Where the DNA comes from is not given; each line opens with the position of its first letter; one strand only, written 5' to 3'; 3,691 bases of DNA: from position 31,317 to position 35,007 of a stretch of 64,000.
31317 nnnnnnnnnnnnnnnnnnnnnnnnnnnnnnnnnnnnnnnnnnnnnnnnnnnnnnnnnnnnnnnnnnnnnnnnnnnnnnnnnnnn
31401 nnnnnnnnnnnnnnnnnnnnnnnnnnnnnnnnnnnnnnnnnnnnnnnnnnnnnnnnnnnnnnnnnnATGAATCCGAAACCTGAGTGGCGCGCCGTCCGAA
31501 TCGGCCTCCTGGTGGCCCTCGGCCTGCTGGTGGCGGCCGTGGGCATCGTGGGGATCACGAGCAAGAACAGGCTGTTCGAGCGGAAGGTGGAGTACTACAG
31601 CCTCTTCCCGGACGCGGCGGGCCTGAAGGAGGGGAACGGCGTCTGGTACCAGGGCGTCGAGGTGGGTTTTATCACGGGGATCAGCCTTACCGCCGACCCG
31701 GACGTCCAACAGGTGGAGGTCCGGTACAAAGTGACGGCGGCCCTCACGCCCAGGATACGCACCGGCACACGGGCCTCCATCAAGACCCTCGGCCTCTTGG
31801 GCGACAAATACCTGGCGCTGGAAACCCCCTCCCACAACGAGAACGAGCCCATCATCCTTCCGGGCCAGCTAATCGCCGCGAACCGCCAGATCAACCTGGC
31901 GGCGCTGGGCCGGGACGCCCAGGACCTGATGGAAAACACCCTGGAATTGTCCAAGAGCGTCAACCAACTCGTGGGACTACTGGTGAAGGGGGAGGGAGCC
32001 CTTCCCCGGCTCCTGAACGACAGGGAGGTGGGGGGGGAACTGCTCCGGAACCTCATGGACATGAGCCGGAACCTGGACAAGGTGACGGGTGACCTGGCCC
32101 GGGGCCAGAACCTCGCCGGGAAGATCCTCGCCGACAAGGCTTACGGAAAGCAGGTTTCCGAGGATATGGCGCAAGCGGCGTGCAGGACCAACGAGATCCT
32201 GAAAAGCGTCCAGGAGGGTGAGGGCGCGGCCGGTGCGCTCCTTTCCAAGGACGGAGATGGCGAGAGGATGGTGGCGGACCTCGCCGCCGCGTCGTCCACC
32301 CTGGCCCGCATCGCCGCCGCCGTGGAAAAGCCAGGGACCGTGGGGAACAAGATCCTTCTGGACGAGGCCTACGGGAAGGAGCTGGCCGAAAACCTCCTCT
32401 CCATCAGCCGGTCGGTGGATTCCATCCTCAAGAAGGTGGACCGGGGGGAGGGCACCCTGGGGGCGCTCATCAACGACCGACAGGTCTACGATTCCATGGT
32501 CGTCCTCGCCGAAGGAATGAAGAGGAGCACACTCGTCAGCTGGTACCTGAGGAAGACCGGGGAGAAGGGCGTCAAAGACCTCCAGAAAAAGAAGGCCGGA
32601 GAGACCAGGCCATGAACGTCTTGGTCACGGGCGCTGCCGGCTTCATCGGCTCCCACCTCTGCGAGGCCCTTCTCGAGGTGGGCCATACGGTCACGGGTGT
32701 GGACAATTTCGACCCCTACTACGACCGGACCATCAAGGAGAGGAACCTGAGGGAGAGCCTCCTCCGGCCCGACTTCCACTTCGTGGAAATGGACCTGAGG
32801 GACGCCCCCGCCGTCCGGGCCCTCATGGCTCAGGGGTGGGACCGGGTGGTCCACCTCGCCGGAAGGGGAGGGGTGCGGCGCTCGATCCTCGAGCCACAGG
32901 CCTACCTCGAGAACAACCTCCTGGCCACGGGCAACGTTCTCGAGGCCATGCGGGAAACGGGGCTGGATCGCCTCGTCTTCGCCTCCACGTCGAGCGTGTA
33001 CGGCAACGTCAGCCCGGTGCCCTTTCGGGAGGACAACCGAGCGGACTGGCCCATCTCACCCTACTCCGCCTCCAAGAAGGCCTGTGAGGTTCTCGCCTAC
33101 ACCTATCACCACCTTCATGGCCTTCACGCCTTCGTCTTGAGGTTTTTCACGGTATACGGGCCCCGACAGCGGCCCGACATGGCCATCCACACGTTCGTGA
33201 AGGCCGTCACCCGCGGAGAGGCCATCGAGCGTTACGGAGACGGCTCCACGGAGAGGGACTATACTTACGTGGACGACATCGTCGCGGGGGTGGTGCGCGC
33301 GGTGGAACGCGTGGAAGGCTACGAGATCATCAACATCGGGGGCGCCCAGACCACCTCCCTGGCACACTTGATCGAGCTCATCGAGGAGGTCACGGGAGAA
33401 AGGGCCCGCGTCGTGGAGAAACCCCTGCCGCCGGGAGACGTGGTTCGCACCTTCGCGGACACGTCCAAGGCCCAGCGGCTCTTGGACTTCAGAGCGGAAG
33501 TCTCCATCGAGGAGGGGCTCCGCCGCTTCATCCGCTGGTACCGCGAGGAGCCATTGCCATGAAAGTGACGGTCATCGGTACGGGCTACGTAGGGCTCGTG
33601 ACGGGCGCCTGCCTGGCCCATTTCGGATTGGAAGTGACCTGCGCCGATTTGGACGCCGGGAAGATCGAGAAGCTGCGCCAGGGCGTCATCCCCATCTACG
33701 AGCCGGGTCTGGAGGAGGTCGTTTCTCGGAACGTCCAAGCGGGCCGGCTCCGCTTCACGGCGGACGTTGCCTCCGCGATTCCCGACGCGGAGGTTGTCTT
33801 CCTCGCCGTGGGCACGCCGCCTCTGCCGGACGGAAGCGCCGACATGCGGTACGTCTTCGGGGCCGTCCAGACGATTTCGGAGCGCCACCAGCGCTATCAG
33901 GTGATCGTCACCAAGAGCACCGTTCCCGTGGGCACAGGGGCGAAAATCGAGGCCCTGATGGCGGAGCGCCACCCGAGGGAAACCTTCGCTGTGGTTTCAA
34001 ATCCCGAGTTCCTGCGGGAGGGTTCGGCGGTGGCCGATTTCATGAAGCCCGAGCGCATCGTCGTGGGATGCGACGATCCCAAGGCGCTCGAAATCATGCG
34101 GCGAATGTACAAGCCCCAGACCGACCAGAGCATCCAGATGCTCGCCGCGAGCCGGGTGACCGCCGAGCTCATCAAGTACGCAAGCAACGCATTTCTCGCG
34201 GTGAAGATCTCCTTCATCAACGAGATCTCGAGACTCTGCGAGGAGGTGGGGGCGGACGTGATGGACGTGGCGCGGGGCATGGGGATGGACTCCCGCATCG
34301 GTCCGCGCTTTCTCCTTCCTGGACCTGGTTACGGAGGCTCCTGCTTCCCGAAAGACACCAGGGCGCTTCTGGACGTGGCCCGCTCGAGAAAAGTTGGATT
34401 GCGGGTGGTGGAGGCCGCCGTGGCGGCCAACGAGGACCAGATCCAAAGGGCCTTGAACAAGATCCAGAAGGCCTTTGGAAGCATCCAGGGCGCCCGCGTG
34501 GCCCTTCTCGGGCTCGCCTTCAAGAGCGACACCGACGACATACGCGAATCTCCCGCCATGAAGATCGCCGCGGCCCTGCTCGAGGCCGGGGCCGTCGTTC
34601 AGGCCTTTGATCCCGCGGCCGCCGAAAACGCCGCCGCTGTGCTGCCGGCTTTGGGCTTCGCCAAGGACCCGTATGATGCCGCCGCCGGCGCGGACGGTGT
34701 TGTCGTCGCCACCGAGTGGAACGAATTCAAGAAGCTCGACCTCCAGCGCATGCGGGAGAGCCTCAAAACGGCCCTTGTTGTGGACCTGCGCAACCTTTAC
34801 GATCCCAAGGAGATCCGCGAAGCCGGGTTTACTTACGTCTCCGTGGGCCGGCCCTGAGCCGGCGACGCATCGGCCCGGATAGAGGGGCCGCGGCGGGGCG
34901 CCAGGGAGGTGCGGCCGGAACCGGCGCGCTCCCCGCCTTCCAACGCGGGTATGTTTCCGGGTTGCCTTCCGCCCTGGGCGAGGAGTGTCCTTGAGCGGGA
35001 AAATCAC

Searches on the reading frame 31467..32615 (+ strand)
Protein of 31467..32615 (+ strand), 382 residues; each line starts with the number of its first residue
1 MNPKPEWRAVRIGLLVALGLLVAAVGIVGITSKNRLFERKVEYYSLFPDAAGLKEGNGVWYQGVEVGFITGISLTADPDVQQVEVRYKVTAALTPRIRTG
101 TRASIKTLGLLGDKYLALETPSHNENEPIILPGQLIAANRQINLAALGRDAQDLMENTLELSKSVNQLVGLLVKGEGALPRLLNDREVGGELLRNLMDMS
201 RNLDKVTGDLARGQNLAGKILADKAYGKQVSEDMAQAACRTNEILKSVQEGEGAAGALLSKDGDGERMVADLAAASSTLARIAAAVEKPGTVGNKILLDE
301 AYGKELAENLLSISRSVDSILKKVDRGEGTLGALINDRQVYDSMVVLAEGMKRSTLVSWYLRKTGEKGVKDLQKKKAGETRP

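Call 54: search_protein_families(library=pfam, proteins=[window:31467-32615:+], max_evalue=0.00001)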
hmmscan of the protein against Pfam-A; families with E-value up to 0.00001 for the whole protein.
window:31467-32615:+ (382 aa): 1 family
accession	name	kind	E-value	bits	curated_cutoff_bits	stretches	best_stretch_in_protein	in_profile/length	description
PF02470.25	MlaD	-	3.6e-18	66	25.1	1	40-120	2-80/81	MlaD protein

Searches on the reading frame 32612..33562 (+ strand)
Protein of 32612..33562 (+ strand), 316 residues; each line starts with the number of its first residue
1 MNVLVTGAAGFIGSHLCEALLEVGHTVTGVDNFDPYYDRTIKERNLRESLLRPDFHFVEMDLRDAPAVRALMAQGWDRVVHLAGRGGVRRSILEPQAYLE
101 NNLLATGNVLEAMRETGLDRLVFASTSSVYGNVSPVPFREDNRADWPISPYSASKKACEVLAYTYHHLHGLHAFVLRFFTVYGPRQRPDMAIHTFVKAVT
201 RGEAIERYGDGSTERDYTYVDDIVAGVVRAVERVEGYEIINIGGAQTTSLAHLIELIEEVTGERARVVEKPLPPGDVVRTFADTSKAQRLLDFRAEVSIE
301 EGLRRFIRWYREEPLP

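Call 54: search_protein_families(library=pfam, proteins=[window:32612-33562:+], max_evalue=0.00001)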
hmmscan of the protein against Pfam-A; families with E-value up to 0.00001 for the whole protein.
window:32612-33562:+ (316 aa): 8 families
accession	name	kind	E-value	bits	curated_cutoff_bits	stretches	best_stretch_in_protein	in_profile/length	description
PF01370.27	Epimerase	-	3.8e-63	213.5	20.9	1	3-243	1-240/240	NAD dependent epimerase/dehydratase family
PF16363.11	GDP_Man_Dehyd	-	1.6e-62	212.3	27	1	4-305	1-331/332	GDP-mannose 4,6 dehydratase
PF01073.25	3Beta_HSD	-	1.6e-22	80.3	22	1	4-233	1-231/280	3-beta hydroxysteroid dehydrogenase/isomerase family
PF04321.23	RmlD_sub_bind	-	2.5e-13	50.2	27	1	1-260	1-230/287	RmlD substrate binding domain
PF13460.12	NAD_binding_10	-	1.5e-10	41.7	27.2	1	7-159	1-128/184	NAD(P)H-binding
PF02719.21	Polysacc_synt_2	-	5.5e-10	39.3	20.2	1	3-127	1-129/293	Polysaccharide biosynthesis protein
PF07993.18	NAD_binding_4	-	1e-08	35.1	20.1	0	72-224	85-255/258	Male sterility protein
PF00106.31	adh_short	-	1.2e-06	28.5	26.6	0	2-76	2-72/195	short chain dehydrogenase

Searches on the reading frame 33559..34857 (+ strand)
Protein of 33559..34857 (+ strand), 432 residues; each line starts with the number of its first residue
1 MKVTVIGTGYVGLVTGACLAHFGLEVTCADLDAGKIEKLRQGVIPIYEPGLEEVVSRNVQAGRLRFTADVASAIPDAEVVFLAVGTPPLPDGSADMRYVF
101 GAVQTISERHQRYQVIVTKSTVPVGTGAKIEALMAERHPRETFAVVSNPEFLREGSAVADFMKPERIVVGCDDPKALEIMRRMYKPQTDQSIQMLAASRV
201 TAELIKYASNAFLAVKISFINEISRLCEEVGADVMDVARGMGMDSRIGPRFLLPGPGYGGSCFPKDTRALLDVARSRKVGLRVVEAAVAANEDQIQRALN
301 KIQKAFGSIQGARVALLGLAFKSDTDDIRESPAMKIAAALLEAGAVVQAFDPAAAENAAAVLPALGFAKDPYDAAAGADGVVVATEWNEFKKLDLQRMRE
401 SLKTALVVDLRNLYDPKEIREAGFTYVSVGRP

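Call 54: search_protein_families(library=pfam, proteins=[window:33559-34857:+], max_evalue=0.00001)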
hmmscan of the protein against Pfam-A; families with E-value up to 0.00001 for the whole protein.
window:33559-34857:+ (432 aa): 4 families
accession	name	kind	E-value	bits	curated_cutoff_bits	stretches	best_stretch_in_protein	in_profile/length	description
PF03721.20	UDPG_MGDP_dh_N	-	2.9e-64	216.6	27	1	1-182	1-186/187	UDP-glucose/GDP-mannose dehydrogenase family, NAD binding domain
PF00984.24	UDPG_MGDP_dh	-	2.2e-37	127.5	25.4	1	201-292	2-93/94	UDP-glucose/GDP-mannose dehydrogenase family, central domain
PF03720.21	UDPG_MGDP_dh_C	-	1.1e-33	116.1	30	1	315-416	1-103/103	UDP-glucose/GDP-mannose dehydrogenase family, UDP binding domain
PF03807.23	F420_oxidored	-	2.6e-06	28.4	21.6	0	336-411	14-92/94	NADP oxidoreductase coenzyme F420-dependent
